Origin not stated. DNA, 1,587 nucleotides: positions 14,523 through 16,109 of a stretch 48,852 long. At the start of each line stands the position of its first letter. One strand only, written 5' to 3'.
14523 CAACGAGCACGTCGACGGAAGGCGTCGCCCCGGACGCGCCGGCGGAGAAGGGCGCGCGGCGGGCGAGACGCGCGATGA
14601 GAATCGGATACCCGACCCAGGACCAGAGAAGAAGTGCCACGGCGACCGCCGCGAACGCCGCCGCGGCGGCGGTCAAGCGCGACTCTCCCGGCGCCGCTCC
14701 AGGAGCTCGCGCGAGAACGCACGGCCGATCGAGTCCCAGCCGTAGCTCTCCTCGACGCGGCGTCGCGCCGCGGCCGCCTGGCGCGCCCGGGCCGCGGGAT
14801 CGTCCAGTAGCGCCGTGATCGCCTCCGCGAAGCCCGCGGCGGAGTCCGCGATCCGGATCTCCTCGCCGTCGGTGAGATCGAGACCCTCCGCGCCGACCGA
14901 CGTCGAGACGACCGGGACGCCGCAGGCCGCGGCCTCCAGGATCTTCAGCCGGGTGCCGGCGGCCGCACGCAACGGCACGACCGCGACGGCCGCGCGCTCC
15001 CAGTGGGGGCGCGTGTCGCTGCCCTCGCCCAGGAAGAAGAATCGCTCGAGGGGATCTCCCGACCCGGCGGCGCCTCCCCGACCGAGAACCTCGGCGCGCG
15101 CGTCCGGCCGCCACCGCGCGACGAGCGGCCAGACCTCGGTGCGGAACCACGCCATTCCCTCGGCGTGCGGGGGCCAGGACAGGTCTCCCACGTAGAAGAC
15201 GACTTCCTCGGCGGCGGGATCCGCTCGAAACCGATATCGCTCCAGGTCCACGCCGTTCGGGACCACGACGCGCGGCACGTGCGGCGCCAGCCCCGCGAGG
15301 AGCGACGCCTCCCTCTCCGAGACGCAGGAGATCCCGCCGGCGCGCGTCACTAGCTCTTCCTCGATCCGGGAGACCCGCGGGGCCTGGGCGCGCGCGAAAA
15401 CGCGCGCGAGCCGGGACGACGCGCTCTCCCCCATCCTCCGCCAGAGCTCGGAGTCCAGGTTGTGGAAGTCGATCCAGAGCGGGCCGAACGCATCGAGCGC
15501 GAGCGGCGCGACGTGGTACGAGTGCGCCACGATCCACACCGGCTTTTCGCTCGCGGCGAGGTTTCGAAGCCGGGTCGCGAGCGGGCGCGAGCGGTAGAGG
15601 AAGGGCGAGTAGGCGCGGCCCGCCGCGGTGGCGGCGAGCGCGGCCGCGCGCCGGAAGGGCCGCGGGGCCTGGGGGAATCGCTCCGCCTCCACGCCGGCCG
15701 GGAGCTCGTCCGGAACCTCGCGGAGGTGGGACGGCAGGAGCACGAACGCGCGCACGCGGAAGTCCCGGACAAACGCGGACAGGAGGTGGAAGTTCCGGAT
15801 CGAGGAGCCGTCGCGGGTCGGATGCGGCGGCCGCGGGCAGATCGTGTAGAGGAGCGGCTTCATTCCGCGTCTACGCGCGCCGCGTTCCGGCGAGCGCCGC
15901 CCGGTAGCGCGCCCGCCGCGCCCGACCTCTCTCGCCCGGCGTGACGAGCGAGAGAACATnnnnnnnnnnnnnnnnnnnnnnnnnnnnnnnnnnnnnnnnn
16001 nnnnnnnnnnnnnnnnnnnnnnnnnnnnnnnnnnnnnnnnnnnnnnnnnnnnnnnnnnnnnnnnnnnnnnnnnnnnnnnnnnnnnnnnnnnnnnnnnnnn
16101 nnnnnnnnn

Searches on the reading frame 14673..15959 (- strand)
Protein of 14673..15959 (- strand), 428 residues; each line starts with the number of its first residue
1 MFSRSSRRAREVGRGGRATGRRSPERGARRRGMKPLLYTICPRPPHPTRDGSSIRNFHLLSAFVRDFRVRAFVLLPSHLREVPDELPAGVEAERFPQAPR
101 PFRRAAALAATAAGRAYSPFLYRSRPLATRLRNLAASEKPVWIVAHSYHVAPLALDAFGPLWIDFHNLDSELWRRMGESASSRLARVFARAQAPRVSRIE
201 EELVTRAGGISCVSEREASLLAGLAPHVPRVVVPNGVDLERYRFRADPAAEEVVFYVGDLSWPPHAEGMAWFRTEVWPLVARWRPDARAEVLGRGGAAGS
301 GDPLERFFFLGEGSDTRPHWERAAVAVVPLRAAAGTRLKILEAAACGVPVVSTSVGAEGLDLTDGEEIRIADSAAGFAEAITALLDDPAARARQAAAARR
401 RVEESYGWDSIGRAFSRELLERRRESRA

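Call 54: search_protein_families(library=pfam, proteins=[window:14673-15959:-], max_evalue=0.0001)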
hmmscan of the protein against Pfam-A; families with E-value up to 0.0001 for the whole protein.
window:14673-15959:- (428 aa): 4 families
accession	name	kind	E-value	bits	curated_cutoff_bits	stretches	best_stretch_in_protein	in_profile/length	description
PF13692.12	Glyco_trans_1_4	-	6.3e-20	72.3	27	1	252-387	2-142/142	Glycosyl transferases group 1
PF13524.12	Glyco_trans_1_2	-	2e-12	47.7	25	1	336-410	63-137/144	Glycosyl transferase-like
PF13439.12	Glyco_transf_4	-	2.1e-08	34.8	28.5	1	114-241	47-170/170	Glycosyltransferase Family 4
PF00534.26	Glycos_transf_1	-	2.1e-07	31.1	26.4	1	305-401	73-172/172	Glycosyl transferases group 1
